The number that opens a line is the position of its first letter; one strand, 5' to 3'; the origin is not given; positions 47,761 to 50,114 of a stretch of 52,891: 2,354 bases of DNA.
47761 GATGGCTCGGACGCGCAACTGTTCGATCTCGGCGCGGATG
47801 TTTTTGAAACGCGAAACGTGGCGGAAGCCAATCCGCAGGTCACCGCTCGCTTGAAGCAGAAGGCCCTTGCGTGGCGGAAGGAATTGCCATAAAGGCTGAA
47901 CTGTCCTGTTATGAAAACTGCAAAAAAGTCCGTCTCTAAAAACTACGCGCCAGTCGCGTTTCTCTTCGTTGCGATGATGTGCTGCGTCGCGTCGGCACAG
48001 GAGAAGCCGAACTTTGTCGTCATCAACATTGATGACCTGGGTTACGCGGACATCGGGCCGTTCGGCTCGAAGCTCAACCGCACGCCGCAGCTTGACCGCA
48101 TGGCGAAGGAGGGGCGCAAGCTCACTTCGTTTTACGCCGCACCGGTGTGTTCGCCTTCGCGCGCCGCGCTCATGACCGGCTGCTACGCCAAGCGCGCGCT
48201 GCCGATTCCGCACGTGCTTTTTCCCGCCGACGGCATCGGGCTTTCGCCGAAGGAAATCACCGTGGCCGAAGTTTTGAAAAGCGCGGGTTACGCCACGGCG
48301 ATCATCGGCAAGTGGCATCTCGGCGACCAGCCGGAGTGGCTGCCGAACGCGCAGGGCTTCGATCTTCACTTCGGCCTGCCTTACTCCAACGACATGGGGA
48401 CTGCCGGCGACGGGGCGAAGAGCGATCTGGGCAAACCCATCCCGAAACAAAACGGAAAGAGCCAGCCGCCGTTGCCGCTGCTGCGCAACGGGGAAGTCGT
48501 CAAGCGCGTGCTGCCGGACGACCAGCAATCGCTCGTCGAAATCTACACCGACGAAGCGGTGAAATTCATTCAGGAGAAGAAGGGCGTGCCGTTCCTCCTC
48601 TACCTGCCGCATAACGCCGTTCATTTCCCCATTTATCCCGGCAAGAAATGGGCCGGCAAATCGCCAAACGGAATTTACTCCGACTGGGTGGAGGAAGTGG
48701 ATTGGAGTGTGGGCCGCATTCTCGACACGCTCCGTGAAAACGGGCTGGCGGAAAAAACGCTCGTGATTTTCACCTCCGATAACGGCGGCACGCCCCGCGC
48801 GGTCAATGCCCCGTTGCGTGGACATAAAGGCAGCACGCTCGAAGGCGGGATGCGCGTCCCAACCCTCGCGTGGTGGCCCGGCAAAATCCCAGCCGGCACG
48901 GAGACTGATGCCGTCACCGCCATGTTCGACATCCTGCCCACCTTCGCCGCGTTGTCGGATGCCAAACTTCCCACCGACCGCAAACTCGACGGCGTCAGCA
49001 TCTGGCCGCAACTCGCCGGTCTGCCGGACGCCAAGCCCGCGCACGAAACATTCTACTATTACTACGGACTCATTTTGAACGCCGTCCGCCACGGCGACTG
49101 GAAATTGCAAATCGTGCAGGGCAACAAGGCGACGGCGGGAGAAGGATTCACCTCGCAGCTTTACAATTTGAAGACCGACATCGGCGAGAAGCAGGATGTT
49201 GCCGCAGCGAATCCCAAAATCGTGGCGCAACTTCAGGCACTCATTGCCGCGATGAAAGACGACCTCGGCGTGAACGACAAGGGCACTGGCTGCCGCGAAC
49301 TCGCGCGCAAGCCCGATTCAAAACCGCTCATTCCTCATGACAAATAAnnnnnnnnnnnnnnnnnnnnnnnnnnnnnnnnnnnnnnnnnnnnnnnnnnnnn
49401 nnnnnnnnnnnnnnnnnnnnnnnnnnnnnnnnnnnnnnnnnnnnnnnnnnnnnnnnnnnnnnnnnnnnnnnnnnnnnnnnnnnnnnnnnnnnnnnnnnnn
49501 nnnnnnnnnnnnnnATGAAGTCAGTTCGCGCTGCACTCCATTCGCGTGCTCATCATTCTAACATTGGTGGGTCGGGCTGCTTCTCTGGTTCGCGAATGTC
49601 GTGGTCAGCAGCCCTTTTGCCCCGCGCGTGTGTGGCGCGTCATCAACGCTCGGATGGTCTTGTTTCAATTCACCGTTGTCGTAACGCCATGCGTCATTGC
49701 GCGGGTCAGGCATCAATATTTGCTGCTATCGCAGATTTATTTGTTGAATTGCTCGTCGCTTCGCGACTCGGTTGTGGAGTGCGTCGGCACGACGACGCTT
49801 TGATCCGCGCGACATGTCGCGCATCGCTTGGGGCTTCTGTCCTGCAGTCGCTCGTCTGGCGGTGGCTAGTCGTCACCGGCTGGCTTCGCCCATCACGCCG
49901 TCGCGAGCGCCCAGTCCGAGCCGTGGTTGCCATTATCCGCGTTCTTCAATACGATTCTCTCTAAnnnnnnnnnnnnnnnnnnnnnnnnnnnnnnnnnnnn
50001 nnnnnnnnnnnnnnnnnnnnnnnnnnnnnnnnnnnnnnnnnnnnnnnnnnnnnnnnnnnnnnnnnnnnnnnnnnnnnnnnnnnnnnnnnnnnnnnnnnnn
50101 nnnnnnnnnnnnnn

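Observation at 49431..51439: mrr is bracketed by two diverged direct copies of a long non-coding element whose stems carry compensatory substitutions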

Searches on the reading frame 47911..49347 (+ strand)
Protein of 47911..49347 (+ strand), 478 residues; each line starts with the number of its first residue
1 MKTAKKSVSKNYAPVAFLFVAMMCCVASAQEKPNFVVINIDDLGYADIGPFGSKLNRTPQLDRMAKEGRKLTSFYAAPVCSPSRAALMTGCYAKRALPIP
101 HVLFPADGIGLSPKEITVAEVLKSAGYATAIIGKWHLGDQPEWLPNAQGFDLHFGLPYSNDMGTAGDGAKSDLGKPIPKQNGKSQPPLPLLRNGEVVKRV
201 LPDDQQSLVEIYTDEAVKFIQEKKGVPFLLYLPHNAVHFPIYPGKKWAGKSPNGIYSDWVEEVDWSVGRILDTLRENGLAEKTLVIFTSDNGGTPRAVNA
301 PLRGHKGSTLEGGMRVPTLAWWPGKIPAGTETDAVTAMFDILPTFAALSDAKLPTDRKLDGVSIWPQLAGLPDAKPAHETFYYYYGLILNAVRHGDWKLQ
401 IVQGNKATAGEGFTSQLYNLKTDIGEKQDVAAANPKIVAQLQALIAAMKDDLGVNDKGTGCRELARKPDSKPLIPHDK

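Call 11: search_protein_families(library=pfam, proteins=[window:47911-49347:+], max_evalue=0.1)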
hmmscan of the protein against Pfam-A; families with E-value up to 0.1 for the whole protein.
window:47911-49347:+ (478 aa): 4 families
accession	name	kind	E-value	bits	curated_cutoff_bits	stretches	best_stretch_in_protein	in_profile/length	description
PF00884.28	Sulfatase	-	3.7e-52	177.9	25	1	33-349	1-299/301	Sulfatase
PF14707.11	Sulfatase_C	-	2.7e-07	31.6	30.9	1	377-454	2-98/127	C-terminal region of aryl-sulfatase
PF01663.27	Phosphodiest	-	7.5e-07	29.5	23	1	257-295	185-223/342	Type I phosphodiesterase / nucleotide pyrophosphatase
PF16347.10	SGSH_C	-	1.5e-06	28.9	29.3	1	310-386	12-86/154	N-sulphoglucosamine sulphohydrolase, C-terminal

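Call 90: find_encoding_contigs(protein=window:47911-49347:+, flank=6000, max_places=10)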
Protein window:47911-49347:+ (478 aa): 4 contigs read that carry it; 3 places shown.
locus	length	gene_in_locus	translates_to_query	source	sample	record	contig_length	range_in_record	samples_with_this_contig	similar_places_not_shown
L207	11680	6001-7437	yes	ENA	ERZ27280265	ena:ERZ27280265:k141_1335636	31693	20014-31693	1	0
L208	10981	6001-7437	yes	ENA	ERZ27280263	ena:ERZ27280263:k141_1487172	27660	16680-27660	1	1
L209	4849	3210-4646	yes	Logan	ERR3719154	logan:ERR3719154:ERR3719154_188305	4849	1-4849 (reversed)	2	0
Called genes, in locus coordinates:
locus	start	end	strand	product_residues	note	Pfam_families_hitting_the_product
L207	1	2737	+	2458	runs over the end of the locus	PF07691:PA14, PF10528:GLEYA (faint), PF07691:PA14 (weak), PF17892:Cadherin_5 (weak), PF17963:Big_9, PF12951:PATR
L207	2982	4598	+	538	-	PF00884:Sulfatase, PF01663:Phosphodiest (faint), PF16347:SGSH_C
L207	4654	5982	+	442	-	PF00884:Sulfatase, PF01663:Phosphodiest, PF16347:SGSH_C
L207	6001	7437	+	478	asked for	PF00884:Sulfatase, PF01663:Phosphodiest (faint), PF16347:SGSH_C (weak), PF14707:Sulfatase_C (weak)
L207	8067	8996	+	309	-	PF14338:Mrr_N, PF04471:Mrr_cat, PF22722:NA-iREase1, PF13156:Mrr_cat_2 (weak)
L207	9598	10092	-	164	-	-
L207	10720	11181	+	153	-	-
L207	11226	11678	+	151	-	?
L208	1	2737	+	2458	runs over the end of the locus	PF07691:PA14, PF10528:GLEYA (faint), PF07691:PA14 (weak), PF17892:Cadherin_5 (weak), PF17963:Big_9, PF12951:PATR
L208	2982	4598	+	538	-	PF00884:Sulfatase, PF01663:Phosphodiest (faint), PF16347:SGSH_C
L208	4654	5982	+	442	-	PF00884:Sulfatase, PF01663:Phosphodiest, PF16347:SGSH_C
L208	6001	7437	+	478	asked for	PF00884:Sulfatase, PF01663:Phosphodiest (faint), PF16347:SGSH_C (weak), PF14707:Sulfatase_C (weak)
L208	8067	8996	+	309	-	PF14338:Mrr_N, PF04471:Mrr_cat, PF22722:NA-iREase1, PF13156:Mrr_cat_2 (weak)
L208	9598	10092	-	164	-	-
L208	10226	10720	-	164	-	-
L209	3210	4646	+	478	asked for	PF00884:Sulfatase, PF01663:Phosphodiest (faint), PF16347:SGSH_C (weak), PF14707:Sulfatase_C (weak)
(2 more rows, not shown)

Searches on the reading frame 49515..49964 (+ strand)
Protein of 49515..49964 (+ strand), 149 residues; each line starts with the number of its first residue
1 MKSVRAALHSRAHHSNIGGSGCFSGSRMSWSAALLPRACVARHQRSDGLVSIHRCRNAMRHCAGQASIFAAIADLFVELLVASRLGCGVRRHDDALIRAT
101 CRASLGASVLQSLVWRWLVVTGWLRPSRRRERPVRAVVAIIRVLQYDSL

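Call 11: search_protein_families(library=pfam, proteins=[window:49515-49964:+], max_evalue=0.1)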
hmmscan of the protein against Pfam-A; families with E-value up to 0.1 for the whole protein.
window:49515-49964:+ (149 aa): 0 families
